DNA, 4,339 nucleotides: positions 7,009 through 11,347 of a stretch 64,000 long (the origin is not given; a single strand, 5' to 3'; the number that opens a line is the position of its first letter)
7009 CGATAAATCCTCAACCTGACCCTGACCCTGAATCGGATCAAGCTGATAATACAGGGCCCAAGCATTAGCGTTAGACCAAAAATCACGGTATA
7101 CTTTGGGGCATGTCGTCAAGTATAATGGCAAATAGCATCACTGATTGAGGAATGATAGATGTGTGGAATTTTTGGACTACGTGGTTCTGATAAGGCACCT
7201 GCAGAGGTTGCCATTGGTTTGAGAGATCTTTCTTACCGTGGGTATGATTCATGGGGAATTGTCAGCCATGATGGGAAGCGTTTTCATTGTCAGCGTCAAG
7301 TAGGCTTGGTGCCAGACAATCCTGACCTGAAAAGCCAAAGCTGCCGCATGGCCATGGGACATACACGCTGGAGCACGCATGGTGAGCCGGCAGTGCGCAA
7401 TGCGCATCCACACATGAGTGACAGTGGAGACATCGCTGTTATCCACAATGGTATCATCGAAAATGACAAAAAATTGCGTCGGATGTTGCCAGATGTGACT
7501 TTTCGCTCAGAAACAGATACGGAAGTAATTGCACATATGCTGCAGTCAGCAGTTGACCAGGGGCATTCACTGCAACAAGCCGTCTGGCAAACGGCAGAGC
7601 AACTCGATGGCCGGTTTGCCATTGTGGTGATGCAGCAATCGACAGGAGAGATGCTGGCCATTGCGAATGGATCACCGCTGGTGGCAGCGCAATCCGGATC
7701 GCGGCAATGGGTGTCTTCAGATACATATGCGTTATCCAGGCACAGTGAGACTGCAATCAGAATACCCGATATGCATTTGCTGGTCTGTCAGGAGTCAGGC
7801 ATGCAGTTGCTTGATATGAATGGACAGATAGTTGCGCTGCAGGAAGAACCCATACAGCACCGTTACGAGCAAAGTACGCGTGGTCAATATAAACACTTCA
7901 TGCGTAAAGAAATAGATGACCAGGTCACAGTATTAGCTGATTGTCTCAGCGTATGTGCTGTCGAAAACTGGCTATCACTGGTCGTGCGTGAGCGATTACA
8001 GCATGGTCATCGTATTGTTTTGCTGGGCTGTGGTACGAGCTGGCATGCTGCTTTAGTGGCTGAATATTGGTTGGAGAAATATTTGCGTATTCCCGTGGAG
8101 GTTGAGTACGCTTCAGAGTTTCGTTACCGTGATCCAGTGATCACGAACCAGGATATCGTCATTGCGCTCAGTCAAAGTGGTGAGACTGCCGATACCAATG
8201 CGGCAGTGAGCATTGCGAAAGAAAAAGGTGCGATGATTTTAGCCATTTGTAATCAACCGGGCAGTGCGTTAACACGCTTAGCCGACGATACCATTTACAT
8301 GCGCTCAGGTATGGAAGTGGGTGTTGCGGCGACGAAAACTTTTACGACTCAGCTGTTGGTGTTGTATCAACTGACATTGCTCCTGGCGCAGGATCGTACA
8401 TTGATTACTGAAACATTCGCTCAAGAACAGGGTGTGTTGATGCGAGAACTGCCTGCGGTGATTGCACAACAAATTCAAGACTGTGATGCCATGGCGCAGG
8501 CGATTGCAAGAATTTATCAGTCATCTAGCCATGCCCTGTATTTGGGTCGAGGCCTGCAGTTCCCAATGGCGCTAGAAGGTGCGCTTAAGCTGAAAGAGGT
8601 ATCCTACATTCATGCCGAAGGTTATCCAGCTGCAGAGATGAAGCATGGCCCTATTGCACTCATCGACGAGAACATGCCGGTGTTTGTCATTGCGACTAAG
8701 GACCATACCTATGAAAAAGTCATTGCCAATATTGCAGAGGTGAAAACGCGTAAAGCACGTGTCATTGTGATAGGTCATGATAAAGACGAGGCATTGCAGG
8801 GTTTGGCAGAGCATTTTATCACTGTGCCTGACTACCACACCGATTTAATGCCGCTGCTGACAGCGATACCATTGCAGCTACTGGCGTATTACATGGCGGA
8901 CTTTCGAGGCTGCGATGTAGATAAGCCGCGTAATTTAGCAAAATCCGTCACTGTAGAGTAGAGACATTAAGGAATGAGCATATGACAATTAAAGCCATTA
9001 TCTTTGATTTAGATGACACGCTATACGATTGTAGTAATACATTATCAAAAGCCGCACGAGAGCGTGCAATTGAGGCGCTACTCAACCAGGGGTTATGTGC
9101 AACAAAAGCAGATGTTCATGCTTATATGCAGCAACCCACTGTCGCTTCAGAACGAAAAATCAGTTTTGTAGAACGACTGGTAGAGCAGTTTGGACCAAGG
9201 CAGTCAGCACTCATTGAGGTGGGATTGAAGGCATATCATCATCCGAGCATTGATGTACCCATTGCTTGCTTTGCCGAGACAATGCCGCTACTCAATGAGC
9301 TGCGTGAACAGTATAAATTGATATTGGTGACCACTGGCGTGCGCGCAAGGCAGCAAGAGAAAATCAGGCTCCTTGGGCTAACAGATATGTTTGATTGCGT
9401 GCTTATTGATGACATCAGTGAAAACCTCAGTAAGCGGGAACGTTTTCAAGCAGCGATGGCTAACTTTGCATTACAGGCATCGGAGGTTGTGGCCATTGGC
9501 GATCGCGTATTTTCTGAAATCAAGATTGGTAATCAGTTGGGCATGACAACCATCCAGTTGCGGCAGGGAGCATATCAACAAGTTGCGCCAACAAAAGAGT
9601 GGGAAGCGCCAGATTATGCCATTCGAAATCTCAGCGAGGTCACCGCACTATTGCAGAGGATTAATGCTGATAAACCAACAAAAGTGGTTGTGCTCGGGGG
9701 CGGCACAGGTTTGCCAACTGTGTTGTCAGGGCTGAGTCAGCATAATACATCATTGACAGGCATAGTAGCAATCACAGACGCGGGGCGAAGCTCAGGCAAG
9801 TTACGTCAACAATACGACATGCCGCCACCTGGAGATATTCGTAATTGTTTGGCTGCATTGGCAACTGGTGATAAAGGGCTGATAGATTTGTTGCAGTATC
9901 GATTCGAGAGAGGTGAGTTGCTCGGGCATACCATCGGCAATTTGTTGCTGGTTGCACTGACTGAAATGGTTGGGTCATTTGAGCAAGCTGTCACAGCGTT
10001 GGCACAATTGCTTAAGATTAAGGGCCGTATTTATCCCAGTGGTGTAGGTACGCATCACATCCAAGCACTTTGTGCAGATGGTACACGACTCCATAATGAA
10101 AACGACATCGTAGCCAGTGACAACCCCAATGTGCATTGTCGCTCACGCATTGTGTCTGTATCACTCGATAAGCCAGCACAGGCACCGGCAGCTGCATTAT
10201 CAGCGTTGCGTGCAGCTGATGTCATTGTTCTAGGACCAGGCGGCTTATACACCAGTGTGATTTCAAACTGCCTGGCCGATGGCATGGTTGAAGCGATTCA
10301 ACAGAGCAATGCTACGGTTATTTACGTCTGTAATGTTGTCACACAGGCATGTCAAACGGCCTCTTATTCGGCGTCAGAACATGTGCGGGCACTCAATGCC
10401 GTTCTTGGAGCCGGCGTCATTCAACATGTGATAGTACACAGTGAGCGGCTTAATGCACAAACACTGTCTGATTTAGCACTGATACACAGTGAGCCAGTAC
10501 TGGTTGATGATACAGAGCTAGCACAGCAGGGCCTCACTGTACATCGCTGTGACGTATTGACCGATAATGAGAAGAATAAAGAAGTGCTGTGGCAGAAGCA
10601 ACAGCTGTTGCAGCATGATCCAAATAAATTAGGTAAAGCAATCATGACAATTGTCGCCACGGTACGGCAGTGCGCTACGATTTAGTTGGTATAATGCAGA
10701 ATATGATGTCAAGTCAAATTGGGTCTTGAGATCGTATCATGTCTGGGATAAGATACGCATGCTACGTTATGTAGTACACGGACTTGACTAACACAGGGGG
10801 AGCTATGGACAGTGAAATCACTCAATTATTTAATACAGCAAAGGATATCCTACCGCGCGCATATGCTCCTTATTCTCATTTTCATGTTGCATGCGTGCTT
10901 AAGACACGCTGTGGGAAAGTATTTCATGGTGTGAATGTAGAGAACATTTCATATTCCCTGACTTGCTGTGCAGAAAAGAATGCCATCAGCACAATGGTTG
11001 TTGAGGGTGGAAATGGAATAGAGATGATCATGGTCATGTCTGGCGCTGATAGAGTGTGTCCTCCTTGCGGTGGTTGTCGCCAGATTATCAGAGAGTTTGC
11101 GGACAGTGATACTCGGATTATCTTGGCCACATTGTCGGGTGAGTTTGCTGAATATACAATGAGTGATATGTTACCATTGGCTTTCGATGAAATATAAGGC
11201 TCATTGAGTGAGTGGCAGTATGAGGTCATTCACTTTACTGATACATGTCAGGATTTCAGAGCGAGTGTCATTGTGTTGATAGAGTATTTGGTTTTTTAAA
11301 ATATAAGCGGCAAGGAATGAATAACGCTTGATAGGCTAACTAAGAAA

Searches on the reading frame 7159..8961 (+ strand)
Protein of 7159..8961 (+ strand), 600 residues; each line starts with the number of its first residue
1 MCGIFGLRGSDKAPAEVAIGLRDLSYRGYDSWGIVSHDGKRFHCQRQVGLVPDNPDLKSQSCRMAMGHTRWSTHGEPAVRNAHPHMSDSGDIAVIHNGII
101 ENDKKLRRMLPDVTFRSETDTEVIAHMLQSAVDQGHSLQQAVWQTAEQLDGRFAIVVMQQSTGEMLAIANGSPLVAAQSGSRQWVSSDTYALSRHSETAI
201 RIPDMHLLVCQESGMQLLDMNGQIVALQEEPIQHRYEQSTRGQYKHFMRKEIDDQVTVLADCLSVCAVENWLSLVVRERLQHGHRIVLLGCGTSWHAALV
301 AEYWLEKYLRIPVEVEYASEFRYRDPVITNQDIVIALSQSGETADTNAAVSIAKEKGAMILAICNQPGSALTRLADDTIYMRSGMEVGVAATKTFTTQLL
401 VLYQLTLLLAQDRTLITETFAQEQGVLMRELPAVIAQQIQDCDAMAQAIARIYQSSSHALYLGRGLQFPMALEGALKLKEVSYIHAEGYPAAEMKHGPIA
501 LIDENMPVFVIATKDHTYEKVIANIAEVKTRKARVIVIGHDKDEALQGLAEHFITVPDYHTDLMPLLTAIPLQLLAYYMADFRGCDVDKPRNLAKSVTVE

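Call 7: search_protein_families(library=pfam, proteins=[window:7159-8961:+], max_evalue=0.01)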
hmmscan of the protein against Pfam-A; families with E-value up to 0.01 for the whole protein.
window:7159-8961:+ (600 aa): 4 families
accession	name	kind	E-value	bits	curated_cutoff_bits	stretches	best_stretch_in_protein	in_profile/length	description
PF01380.27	SIS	-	2.5e-64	215.4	25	2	281-407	3-130/131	SIS domain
PF13522.11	GATase_6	-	9.4e-19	68.2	27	1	62-182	10-124/130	Glutamine amidotransferase domain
PF13537.11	GATase_7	-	2e-13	50.9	25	1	81-192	12-121/123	Glutamine amidotransferase domain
PF13580.11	SIS_2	-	0.0055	17.2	27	0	327-363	100-136/138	SIS domain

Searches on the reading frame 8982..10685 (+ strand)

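Call 7: search_protein_families(library=pfam, proteins=[window:8982-10685:+], max_evalue=0.01)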
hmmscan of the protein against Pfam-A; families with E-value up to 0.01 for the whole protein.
window:8982-10685:+ (567 aa): 6 families
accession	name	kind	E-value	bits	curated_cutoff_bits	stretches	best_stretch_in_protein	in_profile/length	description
PF01933.23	CofD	-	7e-84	281.9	30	1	235-525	1-289/290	2-phospho-L-lactate transferase CofD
PF00702.32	Hydrolase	-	1.9e-17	64.7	26.4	1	3-186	1-190/191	haloacid dehalogenase-like hydrolase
PF13419.12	HAD_2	-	7.5e-16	59.2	23.8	1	6-191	1-176/178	Haloacid dehalogenase-like hydrolase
PF13242.12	Hydrolase_like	-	1.5e-08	34.8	22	1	155-219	10-74/75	HAD-hyrolase-like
PF12710.13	HAD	-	2.3e-05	25.4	27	1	6-175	1-181/189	haloacid dehalogenase-like hydrolase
PF09419.16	PGP_phosphatase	-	0.00046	20.2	20.4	0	165-196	135-166/168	Mitochondrial PGP phosphatase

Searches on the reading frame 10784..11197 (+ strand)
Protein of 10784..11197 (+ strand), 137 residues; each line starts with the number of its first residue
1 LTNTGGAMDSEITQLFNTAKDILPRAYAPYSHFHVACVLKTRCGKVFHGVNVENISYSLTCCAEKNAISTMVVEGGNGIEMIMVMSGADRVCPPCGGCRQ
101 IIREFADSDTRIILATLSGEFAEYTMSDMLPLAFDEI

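Call 7: search_protein_families(library=pfam, proteins=[window:10784-11197:+], max_evalue=0.01)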
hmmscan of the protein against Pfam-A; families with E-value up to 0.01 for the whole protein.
window:10784-11197:+ (137 aa): 2 families
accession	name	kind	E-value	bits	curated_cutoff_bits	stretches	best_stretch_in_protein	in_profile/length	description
PF00383.29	dCMP_cyt_deam_1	-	4.4e-16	59.1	25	1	12-108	4-96/102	Cytidine and deoxycytidylate deaminase zinc-binding region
PF08211.18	dCMP_cyt_deam_2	-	1.8e-08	35.1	25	1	12-82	41-110/130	Cytidine and deoxycytidylate deaminase zinc-binding region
